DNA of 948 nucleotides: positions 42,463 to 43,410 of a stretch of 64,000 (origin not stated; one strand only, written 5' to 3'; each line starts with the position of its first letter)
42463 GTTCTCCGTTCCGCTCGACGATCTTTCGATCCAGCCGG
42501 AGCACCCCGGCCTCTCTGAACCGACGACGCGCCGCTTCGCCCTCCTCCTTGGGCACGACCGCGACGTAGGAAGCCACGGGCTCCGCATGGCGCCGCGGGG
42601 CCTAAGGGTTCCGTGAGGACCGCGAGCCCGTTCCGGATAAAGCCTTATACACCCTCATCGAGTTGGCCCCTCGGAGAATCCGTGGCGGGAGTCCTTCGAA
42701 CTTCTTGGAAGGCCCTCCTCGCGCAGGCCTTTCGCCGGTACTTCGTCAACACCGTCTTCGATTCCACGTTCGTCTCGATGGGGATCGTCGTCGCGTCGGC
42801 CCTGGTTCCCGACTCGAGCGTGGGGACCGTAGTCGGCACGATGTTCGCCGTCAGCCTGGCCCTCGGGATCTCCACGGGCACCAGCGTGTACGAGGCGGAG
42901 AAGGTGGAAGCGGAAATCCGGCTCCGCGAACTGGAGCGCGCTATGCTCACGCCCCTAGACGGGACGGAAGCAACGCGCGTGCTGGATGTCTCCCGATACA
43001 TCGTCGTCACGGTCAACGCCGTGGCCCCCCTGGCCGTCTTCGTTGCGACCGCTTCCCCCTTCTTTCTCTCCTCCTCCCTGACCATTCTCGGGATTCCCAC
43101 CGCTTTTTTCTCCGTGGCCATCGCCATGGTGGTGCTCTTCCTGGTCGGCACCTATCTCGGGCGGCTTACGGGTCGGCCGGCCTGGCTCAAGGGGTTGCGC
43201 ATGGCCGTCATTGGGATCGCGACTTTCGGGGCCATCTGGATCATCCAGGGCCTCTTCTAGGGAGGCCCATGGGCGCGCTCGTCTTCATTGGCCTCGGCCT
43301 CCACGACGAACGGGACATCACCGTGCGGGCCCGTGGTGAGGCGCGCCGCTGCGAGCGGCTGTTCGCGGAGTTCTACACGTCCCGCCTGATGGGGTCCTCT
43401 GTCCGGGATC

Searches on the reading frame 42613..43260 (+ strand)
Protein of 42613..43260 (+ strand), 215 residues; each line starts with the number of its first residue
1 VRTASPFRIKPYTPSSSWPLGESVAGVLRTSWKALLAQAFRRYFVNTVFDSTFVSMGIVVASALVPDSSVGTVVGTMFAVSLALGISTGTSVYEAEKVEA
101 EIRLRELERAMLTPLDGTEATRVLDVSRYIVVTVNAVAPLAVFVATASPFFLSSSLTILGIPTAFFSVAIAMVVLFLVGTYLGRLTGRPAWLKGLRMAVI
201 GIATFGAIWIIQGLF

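Call 75: search_protein_families(library=pfam, proteins=[window:42613-43260:+], max_evalue=0.001)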
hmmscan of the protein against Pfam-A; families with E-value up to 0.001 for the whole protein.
window:42613-43260:+ (215 aa): 1 family
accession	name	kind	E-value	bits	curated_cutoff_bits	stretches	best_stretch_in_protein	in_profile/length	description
PF01988.24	VIT1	-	0.0001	22.6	28.1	1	132-211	144-212/214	VIT family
